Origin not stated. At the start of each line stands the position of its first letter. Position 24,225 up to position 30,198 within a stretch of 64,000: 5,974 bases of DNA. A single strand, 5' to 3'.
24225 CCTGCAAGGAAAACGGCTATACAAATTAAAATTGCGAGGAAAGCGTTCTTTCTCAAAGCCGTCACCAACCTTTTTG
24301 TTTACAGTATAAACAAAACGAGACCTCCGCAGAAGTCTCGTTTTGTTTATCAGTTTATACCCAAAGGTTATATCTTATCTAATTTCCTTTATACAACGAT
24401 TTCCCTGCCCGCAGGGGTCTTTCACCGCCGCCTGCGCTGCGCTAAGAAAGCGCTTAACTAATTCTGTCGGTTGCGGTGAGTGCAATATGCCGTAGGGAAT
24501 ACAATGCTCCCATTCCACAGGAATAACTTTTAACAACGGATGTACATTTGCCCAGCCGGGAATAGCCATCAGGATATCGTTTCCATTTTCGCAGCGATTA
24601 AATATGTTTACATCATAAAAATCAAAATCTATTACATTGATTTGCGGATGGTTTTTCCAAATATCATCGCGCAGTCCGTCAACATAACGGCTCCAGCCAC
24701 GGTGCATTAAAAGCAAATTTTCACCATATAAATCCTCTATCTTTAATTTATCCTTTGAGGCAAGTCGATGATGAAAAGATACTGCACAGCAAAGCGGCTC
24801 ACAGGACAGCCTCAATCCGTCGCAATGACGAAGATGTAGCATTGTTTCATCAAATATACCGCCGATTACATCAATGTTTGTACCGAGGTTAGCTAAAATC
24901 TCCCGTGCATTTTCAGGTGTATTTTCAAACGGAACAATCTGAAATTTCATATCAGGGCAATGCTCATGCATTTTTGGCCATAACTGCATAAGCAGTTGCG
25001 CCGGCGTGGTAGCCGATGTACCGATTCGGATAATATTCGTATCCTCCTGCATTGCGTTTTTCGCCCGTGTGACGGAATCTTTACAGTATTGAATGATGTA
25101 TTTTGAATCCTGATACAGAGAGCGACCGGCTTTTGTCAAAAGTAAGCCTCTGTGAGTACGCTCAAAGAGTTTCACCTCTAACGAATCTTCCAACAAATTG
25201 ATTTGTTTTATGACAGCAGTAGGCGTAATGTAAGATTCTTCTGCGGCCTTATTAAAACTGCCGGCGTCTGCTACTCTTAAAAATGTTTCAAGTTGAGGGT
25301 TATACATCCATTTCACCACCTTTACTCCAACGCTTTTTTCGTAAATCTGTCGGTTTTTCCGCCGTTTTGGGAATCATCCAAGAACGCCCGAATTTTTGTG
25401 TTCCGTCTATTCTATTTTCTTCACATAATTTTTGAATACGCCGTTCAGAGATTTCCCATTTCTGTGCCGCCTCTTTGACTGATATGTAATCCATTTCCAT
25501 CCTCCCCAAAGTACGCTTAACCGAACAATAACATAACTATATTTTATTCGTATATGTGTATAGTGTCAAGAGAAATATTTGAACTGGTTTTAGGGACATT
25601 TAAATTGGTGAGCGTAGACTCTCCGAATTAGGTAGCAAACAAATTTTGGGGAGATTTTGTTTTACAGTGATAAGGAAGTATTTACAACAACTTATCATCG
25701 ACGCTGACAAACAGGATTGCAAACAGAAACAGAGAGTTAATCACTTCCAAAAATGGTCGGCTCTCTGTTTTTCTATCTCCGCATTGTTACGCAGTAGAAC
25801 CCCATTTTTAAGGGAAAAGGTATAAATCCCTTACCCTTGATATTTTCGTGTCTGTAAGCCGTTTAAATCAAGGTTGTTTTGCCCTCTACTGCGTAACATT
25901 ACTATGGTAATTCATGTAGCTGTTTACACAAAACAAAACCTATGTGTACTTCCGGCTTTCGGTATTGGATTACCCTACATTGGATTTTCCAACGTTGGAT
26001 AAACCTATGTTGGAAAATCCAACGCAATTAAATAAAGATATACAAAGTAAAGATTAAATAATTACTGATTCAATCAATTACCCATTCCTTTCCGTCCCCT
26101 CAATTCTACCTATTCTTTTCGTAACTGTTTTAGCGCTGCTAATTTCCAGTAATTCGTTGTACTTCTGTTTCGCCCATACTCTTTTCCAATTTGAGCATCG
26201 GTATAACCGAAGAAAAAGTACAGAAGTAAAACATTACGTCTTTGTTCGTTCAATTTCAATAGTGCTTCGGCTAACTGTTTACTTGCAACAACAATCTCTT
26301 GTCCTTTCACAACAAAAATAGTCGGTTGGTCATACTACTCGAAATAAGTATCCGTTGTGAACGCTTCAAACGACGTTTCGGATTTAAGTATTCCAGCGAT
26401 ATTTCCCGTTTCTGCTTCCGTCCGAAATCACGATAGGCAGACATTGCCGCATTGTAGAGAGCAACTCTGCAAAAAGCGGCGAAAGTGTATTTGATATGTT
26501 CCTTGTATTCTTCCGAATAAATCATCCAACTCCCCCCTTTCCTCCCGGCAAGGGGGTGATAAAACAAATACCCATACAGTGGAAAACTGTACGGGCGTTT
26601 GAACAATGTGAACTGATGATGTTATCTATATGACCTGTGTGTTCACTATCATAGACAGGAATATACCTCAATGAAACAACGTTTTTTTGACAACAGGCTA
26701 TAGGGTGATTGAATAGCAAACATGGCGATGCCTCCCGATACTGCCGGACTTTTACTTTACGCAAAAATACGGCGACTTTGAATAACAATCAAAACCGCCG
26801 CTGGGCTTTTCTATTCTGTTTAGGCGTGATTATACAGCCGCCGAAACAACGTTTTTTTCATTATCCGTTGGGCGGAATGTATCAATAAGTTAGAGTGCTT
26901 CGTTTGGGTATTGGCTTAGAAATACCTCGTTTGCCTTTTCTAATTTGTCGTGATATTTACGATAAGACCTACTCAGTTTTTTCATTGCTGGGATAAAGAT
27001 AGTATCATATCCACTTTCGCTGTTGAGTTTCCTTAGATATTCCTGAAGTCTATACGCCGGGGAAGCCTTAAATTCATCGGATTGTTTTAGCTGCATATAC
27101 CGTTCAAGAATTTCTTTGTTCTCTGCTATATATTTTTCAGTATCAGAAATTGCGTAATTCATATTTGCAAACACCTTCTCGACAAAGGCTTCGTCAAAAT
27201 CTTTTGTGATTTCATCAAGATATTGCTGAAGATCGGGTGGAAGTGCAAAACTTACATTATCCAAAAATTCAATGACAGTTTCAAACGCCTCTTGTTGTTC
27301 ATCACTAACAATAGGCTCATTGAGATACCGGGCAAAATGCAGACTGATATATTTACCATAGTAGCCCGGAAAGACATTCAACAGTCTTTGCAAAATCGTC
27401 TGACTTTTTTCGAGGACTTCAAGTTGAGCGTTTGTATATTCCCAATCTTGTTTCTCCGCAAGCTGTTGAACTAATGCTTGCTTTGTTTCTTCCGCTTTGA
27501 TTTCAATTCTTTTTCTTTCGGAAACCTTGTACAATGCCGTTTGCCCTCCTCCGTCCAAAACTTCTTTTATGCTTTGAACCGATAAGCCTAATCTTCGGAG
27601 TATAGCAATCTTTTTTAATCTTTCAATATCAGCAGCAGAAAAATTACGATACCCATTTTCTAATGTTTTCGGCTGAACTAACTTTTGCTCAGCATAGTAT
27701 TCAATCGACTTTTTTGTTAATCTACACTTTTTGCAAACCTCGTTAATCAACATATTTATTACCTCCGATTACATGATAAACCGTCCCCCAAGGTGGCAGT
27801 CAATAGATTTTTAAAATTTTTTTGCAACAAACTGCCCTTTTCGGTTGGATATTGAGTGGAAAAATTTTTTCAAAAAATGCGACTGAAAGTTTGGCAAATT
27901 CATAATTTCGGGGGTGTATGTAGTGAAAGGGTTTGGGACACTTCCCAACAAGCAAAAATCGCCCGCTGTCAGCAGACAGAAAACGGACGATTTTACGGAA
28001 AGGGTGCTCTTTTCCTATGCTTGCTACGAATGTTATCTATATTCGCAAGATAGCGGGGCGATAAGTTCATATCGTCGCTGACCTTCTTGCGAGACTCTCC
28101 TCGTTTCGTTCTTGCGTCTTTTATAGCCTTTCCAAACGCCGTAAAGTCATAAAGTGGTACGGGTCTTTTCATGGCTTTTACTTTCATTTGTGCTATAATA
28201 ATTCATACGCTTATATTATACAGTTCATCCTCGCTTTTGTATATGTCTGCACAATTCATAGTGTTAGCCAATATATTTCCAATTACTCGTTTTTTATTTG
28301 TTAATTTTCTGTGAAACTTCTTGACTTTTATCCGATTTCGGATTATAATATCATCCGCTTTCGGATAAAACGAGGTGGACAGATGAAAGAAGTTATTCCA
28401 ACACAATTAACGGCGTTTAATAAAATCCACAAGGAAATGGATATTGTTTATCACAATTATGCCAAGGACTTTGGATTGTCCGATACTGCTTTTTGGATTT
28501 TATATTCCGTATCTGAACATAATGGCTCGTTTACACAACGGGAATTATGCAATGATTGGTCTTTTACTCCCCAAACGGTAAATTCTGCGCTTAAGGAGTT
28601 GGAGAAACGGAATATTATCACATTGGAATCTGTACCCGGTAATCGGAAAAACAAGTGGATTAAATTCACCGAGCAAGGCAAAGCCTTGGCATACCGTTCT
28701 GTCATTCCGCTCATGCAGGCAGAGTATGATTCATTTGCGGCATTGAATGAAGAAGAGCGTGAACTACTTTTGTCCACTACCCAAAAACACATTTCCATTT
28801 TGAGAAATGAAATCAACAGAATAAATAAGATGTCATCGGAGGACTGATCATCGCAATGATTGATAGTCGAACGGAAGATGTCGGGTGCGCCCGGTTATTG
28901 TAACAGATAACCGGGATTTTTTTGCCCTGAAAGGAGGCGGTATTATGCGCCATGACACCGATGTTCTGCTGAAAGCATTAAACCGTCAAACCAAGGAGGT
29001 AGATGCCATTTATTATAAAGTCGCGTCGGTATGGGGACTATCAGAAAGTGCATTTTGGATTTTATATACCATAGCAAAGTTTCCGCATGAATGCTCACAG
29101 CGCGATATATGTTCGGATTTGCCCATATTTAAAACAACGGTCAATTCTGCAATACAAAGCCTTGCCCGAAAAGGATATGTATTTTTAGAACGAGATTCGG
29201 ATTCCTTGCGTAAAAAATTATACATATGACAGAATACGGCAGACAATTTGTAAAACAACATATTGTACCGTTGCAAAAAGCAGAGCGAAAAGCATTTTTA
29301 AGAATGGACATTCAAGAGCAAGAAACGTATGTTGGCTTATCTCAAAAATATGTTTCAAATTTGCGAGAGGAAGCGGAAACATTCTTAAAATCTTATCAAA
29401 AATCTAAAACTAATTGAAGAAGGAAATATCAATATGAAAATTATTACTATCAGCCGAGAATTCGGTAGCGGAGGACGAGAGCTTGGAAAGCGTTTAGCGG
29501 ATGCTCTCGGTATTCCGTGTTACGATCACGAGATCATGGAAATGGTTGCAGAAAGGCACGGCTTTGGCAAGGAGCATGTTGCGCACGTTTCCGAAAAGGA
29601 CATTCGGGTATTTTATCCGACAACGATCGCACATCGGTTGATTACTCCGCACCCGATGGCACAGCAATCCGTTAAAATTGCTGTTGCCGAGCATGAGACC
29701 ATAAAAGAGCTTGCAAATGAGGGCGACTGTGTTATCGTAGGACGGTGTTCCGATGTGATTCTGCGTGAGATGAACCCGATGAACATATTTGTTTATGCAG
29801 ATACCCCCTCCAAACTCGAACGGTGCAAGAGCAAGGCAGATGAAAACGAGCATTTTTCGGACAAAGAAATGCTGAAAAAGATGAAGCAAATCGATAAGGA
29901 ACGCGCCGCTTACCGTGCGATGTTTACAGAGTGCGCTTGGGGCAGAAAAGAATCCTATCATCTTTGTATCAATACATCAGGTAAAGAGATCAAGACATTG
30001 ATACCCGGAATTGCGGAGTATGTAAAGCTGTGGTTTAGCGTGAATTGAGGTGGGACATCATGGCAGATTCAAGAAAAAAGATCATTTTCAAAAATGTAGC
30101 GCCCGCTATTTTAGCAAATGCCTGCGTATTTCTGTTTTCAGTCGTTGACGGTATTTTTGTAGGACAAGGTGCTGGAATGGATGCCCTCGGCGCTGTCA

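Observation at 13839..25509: LysR-headed 11.5-kb cluster combining lipoprotein-anchored flavodoxins, a His-rich membrane protein, lipoprotein esterases and cytoplasmic reductases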

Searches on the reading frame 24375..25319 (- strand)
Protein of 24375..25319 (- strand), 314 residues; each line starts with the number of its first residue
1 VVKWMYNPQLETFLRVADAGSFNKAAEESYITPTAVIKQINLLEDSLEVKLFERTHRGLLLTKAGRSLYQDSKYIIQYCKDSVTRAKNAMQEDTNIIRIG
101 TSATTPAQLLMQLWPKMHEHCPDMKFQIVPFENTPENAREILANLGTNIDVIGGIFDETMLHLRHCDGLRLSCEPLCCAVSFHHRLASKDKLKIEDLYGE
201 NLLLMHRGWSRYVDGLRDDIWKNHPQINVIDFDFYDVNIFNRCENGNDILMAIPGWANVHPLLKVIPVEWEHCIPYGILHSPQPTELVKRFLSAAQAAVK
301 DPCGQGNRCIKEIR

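Call 3: search_protein_families(library=pfam, proteins=[window:24375-25319:-], max_evalue=0.01)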
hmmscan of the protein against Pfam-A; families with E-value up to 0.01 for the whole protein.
window:24375-25319:- (314 aa): 2 families
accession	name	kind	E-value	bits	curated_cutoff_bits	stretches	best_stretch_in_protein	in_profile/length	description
PF00126.33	HTH_1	-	1.7e-19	70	26.6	1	9-66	3-60/60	Bacterial regulatory helix-turn-helix protein, lysR family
PF03466.25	LysR_substrate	-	2e-10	40.8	28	1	93-220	4-123/209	LysR substrate binding domain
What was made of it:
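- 24375..25319 (-): LysR-type transcriptional regulator (314 aa). Call 3: HTH_1 (70 bits) plus LysR_substrate (40.8 bits).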

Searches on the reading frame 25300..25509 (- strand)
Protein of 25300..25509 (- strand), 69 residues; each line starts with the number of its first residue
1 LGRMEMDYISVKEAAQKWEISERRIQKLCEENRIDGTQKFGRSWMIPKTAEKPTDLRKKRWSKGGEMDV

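Call 3: search_protein_families(library=pfam, proteins=[window:25300-25509:-], max_evalue=0.01)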
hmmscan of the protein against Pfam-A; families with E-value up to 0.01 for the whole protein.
window:25300-25509:- (69 aa): 2 families
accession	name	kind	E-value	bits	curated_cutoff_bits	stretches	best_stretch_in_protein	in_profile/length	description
PF12728.13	HTH_17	-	3.8e-07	30.7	27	1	8-49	1-41/51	Helix-turn-helix domain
PF20038.5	HTH_59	-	4.4e-06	27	27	1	7-49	6-55/66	Helix-turn-helix domain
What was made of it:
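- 25300..25509 (-): Small HTH_17 DNA-binding protein (69 aa) that overlaps the LysR start by 20 nt. Call 3: PF12728, 30.7 bits.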

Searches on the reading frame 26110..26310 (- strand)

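Call 4: search_protein_families(library=pfam, proteins=[window:26110-26310:-], max_evalue=0.01)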
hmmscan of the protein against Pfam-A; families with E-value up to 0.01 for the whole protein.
window:26110-26310:- (66 aa): 3 families
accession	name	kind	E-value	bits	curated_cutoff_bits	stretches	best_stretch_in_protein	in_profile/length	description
PF08281.18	Sigma70_r4_2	-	1.8e-08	34.4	25.7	1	11-63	2-54/54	Sigma-70, region 4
PF04545.22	Sigma70_r4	-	1.2e-07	31.5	24.1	1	16-65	1-50/50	Sigma-70, region 4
PF06056.18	Terminase_5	-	0.0017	18.7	20.3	1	24-56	3-34/58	Putative ATPase subunit of terminase (gpP-like)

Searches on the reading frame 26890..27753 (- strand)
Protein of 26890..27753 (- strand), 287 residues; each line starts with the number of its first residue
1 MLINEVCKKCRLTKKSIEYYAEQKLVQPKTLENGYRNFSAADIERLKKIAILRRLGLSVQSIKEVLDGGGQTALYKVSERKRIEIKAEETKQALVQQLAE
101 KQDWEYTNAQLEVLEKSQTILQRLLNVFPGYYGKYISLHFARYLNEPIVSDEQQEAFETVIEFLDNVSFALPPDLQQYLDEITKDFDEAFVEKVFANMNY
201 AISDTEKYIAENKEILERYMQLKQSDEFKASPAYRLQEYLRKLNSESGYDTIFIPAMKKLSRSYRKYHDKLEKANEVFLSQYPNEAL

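Call 4: search_protein_families(library=pfam, proteins=[window:26890-27753:-], max_evalue=0.01)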
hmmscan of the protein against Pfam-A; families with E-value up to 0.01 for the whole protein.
window:26890-27753:- (287 aa): 4 families
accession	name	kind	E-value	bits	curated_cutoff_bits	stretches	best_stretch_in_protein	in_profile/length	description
PF13411.12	MerR_1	-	1.8e-16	60.4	21.6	1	2-67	2-67/69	MerR HTH family regulatory protein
PF00376.29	MerR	-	1.9e-05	24.9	28.2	1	3-37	2-37/38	MerR family regulatory protein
PF09278.17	MerR-DNA-bind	-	0.00083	20.4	25.4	1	43-89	1-52/65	MerR, DNA binding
PF13591.12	MerR_2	-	0.0016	18.6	29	1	3-63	3-63/84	MerR HTH family regulatory protein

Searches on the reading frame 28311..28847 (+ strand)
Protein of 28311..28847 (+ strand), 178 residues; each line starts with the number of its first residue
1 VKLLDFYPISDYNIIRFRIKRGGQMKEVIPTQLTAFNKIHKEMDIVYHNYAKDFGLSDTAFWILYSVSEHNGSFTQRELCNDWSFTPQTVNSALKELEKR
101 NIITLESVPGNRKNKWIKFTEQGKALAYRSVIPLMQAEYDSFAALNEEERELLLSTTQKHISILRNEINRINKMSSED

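Call 12: search_protein_families(library=pfam, proteins=[window:28311-28847:+], max_evalue=0.001)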
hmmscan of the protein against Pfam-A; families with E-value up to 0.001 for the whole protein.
window:28311-28847:+ (178 aa): 4 families
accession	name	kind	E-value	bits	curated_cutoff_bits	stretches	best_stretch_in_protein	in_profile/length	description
PF12802.13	MarR_2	-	5.9e-10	39.6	27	1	54-112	1-59/61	MarR family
PF01047.28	MarR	-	0.00012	22.4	24.6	1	56-114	1-58/59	MarR family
PF14502.12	HTH_41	-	0.00083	19.2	25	0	78-106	11-39/48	Helix-turn-helix domain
PF13730.12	HTH_36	-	0.00092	19.4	25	0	61-103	11-55/55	Helix-turn-helix domain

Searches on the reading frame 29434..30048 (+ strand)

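Call 12: search_protein_families(library=pfam, proteins=[window:29434-30048:+], max_evalue=0.001)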
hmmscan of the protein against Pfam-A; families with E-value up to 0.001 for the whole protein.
window:29434-30048:+ (204 aa): 1 family
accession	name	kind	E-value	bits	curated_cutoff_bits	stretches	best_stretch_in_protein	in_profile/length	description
PF13189.12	Cytidylate_kin2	-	2e-42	145.8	28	1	3-182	1-175/176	Cytidylate kinase-like family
